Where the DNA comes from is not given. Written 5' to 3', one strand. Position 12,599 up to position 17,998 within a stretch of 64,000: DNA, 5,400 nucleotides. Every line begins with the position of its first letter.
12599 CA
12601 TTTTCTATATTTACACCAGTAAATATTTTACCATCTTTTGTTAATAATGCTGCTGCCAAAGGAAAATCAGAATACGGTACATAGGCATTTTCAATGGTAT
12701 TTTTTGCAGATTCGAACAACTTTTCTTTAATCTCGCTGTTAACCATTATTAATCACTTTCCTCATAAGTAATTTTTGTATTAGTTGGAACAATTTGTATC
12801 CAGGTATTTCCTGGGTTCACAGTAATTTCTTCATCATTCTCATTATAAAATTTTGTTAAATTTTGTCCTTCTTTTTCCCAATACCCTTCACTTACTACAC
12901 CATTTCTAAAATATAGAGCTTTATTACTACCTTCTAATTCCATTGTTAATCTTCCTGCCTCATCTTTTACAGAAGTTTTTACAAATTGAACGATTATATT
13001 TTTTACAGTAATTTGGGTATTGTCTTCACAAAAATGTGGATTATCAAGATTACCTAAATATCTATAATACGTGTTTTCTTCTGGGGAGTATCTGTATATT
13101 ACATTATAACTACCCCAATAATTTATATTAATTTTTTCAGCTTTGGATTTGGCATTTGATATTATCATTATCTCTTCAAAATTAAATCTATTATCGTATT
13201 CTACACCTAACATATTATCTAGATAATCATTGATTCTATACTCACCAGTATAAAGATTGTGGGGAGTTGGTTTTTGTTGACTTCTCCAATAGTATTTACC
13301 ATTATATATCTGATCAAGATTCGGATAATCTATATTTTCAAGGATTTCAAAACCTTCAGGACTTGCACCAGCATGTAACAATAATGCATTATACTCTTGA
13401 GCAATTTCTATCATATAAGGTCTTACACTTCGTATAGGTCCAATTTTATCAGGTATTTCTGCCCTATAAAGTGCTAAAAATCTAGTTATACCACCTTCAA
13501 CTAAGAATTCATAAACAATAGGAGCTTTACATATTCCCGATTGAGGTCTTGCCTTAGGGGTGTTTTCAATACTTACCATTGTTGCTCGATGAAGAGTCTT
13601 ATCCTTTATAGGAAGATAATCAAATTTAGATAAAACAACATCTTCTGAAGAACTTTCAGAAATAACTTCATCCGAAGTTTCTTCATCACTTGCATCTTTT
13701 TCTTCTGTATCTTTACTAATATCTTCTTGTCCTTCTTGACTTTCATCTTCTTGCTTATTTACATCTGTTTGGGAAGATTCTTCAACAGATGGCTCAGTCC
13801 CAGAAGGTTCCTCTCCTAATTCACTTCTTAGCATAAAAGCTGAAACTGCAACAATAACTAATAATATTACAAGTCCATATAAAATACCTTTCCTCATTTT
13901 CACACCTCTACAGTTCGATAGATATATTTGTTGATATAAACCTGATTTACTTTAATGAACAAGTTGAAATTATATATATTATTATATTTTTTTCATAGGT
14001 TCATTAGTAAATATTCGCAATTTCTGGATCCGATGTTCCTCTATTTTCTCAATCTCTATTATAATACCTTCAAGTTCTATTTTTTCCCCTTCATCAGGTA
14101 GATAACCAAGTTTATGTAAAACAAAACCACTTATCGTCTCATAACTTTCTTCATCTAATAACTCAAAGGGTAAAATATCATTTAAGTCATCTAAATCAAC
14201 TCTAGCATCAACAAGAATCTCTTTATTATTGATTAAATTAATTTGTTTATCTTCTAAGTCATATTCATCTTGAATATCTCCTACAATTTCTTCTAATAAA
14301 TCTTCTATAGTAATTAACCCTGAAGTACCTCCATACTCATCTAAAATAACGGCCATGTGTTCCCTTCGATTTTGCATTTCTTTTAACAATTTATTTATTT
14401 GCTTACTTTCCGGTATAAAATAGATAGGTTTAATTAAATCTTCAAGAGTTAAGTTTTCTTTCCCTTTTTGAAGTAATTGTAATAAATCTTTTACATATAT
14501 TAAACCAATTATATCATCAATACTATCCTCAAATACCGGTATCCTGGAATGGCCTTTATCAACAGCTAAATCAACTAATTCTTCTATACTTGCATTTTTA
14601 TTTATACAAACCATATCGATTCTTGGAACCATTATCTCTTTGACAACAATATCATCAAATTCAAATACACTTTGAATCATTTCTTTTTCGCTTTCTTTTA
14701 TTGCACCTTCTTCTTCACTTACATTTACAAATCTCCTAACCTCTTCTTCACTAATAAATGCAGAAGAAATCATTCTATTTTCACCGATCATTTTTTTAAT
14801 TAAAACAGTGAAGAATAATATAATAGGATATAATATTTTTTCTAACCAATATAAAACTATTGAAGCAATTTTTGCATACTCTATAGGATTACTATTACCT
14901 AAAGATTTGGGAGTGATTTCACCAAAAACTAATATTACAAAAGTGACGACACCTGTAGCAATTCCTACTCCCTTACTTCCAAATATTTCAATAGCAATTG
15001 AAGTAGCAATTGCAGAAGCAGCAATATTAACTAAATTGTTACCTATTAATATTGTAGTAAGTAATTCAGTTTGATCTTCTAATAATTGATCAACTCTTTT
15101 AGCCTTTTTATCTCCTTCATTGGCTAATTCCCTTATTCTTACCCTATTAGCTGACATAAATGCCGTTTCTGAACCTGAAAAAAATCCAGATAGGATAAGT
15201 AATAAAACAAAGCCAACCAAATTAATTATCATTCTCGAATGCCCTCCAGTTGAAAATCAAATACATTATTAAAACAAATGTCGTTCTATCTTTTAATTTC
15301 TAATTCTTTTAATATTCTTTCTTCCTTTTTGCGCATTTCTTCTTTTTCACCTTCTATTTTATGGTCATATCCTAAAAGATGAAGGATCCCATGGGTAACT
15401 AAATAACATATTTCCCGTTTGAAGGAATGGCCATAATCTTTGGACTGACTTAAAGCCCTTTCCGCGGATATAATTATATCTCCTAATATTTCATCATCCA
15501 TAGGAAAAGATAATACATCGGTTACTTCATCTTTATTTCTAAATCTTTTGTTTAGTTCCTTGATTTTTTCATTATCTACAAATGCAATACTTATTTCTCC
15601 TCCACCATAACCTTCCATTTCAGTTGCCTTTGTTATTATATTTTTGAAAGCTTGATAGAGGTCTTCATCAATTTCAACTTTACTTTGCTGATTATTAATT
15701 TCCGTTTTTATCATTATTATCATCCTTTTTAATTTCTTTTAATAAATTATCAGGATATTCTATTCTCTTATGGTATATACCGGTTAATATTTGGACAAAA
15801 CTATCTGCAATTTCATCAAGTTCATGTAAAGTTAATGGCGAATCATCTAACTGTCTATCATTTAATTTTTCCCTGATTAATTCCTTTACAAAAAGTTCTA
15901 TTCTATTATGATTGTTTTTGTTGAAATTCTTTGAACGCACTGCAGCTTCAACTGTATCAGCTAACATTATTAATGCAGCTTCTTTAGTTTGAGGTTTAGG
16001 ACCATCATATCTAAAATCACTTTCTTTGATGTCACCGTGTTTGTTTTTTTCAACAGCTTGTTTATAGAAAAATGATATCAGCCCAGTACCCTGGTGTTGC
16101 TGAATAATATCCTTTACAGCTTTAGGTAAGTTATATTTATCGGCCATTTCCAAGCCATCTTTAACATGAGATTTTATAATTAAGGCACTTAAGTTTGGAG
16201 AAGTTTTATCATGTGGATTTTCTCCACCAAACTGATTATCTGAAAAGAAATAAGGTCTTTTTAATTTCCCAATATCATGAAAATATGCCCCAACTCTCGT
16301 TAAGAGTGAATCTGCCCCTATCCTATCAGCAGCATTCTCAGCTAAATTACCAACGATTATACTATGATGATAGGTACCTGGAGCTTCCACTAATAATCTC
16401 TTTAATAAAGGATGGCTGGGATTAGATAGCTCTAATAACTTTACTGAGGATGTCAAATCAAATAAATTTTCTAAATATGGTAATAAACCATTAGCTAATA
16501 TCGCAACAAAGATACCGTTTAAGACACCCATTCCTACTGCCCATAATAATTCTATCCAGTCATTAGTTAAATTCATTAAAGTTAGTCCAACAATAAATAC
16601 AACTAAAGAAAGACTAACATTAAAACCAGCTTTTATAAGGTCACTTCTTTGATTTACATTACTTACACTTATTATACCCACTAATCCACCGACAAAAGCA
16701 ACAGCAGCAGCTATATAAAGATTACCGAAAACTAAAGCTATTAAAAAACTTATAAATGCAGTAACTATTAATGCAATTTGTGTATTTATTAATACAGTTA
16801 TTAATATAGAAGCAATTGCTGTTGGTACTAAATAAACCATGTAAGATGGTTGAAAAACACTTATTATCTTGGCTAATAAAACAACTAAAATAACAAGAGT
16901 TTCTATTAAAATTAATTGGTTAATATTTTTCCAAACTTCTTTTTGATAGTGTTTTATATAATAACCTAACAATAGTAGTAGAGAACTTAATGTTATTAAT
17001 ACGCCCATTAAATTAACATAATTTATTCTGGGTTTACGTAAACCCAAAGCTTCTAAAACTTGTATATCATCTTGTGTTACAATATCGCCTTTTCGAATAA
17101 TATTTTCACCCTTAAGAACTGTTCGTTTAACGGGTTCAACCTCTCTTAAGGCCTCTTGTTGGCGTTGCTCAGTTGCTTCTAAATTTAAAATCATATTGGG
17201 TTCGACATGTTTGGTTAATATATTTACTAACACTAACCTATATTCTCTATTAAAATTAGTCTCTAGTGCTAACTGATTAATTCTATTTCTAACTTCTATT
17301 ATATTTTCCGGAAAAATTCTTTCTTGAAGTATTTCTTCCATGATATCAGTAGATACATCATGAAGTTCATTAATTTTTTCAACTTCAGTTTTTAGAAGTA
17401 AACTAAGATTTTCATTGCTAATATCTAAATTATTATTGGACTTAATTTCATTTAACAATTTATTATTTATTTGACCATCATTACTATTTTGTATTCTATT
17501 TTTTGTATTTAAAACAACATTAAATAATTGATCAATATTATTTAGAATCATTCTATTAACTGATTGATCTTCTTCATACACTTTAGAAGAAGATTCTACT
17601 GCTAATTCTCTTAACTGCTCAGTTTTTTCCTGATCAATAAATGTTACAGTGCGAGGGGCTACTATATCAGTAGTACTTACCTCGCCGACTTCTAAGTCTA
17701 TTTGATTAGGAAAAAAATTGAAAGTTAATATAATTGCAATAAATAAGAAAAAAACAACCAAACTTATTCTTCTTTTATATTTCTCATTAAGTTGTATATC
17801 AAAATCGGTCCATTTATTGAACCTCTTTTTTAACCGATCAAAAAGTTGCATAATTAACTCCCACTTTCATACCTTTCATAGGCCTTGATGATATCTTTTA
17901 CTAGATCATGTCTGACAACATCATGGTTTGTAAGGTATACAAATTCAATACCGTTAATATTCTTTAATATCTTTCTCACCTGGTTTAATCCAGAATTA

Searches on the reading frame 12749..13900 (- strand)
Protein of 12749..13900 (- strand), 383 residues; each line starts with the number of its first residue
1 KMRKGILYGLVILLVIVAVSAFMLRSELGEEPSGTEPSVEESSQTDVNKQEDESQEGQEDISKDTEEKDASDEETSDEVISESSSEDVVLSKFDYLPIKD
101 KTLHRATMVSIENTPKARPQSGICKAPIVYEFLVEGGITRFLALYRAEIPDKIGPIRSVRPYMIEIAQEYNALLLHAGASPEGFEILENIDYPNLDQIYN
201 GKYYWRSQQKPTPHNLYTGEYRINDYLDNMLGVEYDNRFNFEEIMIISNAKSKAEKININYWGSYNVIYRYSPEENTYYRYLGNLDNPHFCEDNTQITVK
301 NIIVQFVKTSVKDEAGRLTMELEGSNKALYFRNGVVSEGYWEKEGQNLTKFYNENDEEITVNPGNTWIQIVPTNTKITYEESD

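Call 49: search_protein_families(library=pfam, proteins=[window:12749-13900:-], max_evalue=0.00001)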
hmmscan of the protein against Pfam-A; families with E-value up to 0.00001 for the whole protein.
window:12749-13900:- (383 aa): 2 families
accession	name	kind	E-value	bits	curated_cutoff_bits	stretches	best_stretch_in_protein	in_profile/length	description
PF11258.13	DUF3048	-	1.1e-42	146.1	25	1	102-228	12-143/148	Protein of unknown function (DUF3048) N-terminal domain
PF17479.7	DUF3048_C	-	2.9e-25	89.3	25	1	257-368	1-114/114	Protein of unknown function (DUF3048) C-terminal domain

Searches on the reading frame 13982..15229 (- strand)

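Call 49: search_protein_families(library=pfam, proteins=[window:13982-15229:-], max_evalue=0.00001)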
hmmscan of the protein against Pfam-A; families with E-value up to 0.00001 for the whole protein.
window:13982-15229:- (415 aa): 3 families
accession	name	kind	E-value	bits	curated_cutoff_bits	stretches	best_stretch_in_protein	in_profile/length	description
PF01595.25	CNNM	-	1.2e-54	185.2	28.4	1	7-181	3-181/181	Cyclin M transmembrane N-terminal domain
PF03471.22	CorC_HlyC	-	4.4e-21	75.1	27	1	334-407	4-78/81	Transporter associated domain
PF00571.33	CBS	-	3.4e-17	62.9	24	2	196-254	1-56/57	CBS domain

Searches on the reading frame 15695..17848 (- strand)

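Call 49: search_protein_families(library=pfam, proteins=[window:15695-17848:-], max_evalue=0.00001)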
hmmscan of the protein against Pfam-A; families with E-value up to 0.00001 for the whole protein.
window:15695-17848:- (717 aa): 3 families
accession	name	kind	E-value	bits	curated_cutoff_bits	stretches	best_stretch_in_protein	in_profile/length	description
PF07697.16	7TMR-HDED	-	2.1e-51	175.5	27.6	1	53-270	1-222/224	7TM-HD extracellular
PF07698.17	7TM-7TMR_HD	-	6.8e-42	144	29.4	1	279-467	3-190/190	7TM receptor with intracellular HD hydrolase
PF01966.28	HD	-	9.7e-18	65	22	1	492-635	1-115/116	HD domain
